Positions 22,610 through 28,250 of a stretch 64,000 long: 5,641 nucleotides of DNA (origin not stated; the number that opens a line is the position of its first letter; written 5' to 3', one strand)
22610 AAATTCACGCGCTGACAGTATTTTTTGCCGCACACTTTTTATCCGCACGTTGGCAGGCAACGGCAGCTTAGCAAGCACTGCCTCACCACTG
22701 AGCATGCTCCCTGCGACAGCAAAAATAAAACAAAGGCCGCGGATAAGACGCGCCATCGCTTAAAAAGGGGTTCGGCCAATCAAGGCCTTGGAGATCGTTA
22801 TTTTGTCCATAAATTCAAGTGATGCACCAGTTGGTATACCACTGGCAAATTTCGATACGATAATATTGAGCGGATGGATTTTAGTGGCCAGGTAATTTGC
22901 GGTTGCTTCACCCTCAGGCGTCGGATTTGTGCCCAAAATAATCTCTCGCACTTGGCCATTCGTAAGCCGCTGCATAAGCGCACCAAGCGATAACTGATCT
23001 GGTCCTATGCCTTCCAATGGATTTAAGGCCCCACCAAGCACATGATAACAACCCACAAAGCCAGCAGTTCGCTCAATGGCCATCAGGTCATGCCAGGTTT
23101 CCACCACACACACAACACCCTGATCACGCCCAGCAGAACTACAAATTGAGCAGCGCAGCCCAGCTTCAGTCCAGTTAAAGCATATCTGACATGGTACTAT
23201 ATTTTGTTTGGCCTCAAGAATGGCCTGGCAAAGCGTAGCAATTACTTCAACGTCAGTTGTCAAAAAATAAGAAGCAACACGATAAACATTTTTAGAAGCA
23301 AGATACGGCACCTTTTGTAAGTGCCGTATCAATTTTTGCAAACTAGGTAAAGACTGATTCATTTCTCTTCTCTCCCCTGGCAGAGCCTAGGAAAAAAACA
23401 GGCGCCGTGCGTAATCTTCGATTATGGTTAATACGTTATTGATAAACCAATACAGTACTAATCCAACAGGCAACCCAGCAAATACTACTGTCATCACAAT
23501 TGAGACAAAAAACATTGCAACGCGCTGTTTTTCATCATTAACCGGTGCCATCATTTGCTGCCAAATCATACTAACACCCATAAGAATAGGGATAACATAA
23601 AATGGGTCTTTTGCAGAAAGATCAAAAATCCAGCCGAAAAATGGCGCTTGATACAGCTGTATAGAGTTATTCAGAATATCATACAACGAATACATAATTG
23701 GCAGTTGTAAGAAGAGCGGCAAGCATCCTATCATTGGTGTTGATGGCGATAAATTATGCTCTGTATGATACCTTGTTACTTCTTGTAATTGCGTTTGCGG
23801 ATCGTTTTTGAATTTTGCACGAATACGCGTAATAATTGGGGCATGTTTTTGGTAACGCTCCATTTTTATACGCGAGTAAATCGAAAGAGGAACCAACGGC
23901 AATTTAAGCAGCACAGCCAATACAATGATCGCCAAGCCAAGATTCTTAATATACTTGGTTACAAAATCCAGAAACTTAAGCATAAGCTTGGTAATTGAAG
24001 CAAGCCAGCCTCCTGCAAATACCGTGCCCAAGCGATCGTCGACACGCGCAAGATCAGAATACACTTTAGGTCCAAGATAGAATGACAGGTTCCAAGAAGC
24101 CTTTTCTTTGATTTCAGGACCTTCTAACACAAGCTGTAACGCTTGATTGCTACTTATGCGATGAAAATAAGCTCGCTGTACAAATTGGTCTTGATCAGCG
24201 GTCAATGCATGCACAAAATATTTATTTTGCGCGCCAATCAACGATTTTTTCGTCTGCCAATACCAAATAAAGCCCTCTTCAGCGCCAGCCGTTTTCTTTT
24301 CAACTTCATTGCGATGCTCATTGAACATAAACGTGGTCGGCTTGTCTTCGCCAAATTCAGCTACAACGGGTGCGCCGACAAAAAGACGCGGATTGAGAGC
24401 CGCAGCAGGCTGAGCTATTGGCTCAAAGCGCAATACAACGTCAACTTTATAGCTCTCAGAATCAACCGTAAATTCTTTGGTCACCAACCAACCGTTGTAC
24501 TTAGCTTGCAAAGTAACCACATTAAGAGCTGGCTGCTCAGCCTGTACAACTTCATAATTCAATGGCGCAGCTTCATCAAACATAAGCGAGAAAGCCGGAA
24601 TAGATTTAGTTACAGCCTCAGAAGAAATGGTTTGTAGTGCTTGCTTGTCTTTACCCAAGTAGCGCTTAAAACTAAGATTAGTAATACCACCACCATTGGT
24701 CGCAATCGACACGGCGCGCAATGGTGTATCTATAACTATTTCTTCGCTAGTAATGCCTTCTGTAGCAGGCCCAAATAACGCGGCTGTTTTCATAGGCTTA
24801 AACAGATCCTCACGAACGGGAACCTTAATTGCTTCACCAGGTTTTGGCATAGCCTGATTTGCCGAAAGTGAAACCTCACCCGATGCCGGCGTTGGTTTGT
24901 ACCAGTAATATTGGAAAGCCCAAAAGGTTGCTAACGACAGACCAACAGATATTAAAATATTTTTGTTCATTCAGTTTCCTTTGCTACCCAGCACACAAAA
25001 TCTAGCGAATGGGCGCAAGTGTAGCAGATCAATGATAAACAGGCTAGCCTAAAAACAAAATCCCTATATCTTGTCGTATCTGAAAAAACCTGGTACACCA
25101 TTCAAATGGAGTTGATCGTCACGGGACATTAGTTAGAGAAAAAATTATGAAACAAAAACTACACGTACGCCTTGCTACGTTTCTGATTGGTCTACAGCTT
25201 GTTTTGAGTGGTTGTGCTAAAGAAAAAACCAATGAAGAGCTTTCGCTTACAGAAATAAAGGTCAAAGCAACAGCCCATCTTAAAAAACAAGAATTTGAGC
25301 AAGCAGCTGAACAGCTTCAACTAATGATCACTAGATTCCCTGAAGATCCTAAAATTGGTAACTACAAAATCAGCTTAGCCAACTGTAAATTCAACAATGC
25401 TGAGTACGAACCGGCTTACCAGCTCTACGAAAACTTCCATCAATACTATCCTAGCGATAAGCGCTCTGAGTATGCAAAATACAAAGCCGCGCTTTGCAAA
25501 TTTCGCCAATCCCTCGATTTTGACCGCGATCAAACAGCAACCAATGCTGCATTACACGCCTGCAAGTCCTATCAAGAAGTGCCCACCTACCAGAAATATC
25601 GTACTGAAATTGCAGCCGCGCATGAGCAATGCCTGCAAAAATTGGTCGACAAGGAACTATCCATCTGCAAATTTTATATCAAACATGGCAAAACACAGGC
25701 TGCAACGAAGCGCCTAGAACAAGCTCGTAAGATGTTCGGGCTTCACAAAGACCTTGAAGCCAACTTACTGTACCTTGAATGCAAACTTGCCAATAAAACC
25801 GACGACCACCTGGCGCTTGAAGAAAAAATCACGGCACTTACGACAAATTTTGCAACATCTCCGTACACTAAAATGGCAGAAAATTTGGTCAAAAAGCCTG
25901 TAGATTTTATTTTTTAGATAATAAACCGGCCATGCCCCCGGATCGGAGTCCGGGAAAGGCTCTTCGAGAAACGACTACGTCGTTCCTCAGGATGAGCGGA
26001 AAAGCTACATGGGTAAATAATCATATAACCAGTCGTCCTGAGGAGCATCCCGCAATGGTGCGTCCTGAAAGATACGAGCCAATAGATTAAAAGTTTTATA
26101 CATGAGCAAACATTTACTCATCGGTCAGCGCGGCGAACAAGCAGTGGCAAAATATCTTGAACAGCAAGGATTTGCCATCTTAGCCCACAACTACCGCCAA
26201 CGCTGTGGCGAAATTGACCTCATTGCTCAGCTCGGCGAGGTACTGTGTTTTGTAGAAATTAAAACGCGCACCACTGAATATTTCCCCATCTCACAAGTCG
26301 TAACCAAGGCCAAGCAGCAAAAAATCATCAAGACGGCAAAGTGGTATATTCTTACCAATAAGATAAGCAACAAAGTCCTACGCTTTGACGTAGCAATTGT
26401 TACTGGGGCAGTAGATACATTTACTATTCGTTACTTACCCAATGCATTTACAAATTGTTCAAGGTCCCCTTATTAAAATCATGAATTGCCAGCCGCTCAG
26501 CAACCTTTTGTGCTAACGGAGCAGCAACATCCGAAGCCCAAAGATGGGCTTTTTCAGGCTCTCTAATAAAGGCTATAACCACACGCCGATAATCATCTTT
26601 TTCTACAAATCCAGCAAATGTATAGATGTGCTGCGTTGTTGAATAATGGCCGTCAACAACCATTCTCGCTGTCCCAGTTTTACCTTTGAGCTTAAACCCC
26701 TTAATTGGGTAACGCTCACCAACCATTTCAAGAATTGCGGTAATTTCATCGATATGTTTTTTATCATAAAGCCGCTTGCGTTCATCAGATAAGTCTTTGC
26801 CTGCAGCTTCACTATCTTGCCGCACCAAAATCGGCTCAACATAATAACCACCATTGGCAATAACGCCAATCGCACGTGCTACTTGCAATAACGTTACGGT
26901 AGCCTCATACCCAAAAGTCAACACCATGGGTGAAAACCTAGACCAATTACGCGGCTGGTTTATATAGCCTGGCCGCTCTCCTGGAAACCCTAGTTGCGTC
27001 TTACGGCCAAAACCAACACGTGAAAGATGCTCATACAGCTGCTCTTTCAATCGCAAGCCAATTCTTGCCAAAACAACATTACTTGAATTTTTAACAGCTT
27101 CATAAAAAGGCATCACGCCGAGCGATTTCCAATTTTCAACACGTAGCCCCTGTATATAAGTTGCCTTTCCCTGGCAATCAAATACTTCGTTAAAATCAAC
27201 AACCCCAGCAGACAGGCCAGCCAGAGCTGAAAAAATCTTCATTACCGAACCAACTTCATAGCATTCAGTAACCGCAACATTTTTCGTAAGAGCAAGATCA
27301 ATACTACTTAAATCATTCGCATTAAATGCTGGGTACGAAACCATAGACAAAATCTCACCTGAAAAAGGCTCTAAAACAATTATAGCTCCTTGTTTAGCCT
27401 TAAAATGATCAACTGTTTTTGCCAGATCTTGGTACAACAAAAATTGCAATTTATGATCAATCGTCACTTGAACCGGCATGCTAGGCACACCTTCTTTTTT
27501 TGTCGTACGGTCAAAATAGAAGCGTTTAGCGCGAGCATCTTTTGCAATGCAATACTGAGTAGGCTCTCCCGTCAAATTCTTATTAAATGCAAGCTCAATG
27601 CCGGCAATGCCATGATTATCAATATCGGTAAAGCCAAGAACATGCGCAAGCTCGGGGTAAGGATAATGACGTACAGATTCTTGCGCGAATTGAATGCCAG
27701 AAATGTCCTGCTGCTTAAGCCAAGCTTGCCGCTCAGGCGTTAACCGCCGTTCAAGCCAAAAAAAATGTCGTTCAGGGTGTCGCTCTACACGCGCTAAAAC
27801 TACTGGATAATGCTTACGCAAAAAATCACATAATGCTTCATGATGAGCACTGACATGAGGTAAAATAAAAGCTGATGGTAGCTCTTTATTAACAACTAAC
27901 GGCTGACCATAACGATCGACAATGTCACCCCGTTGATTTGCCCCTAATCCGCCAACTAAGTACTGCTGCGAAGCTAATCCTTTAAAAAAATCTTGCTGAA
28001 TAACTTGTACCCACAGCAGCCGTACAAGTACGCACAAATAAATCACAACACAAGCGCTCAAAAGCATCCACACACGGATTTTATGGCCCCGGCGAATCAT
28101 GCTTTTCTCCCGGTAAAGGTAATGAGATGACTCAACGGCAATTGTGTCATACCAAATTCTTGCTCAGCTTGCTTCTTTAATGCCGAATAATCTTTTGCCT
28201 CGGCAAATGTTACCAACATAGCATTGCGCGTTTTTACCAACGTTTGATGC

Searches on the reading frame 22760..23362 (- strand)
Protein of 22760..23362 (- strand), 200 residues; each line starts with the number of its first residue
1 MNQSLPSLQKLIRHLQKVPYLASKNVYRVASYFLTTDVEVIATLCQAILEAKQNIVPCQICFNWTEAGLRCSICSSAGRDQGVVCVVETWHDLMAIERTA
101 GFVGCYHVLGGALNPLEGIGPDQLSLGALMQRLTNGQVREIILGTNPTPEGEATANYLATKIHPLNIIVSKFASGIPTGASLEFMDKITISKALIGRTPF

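Call 51: search_protein_families(library=pfam, proteins=[window:22760-23362:-], max_evalue=0.0001)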
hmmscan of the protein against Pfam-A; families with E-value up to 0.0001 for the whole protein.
window:22760-23362:- (200 aa): 4 families
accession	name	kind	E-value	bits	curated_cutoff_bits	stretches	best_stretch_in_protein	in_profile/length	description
PF13662.12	Toprim_4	-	5.9e-22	78.1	25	1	83-172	2-84/85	Toprim domain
PF01751.28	Toprim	-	3.8e-11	43.4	23.1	1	84-164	2-82/96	Toprim domain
PF21175.2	RecR_C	-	9.9e-09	34.9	22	1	175-198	1-24/24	RecR, C-terminal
PF02132.21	RecR_ZnF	-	7.7e-05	22.8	22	0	55-76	1-21/21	RecR, Cys4-zinc finger domain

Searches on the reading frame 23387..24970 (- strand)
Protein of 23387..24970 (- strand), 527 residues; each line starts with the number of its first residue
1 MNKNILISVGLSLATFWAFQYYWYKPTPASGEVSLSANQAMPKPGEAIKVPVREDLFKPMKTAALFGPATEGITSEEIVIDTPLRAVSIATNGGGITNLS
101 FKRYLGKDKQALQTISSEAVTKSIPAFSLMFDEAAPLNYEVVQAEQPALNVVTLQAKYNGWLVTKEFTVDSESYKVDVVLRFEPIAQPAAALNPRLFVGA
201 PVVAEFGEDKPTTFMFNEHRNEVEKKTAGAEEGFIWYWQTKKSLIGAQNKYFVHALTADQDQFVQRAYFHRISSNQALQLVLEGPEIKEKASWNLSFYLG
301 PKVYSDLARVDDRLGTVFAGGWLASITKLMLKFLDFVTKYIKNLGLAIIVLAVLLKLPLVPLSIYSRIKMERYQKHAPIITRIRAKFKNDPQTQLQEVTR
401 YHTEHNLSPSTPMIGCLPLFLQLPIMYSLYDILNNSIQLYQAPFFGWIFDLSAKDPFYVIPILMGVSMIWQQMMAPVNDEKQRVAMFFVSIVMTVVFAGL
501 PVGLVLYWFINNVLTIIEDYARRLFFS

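Call 51: search_protein_families(library=pfam, proteins=[window:23387-24970:-], max_evalue=0.0001)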
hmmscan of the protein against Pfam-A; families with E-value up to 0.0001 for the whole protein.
window:23387-24970:- (527 aa): 2 families
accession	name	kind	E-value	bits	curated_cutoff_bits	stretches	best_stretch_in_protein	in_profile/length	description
PF02096.25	60KD_IMP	-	3.3e-40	138.2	35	1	345-520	2-159/163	60Kd inner membrane protein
PF14849.12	YidC_periplas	-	2.3e-18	67.6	24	1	78-331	2-281/283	YidC periplasmic domain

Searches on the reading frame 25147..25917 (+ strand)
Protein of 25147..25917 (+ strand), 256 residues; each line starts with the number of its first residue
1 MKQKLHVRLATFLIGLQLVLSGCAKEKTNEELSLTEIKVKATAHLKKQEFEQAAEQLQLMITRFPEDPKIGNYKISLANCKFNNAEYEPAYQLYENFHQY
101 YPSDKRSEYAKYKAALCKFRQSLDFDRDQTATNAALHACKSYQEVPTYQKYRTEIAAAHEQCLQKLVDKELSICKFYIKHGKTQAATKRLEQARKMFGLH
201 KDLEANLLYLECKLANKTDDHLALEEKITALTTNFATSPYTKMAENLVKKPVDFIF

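Call 51: search_protein_families(library=pfam, proteins=[window:25147-25917:+], max_evalue=0.0001)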
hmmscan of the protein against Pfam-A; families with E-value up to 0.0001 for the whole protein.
window:25147-25917:+ (256 aa): 2 families
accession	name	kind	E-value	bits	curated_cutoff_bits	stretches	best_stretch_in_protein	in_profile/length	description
PF13525.12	YfiO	-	3.2e-17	63.4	25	1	39-207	10-181/203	Outer membrane lipoprotein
PF13512.12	TPR_18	-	8.3e-06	26.5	21.9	1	31-131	7-107/145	Tetratricopeptide repeat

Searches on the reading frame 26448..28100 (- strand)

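Call 51: search_protein_families(library=pfam, proteins=[window:26448-28100:-], max_evalue=0.0001)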
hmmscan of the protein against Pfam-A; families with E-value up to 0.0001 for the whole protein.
window:26448-28100:- (550 aa): 2 families
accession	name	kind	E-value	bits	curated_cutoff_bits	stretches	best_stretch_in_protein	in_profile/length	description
PF00905.27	Transpeptidase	-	5e-52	177.4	22.1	1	238-534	1-298/299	Penicillin binding protein transpeptidase domain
PF03717.20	PBP_dimer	-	2.8e-10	41.4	24.4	1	56-191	5-173/180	Penicillin-binding Protein dimerisation domain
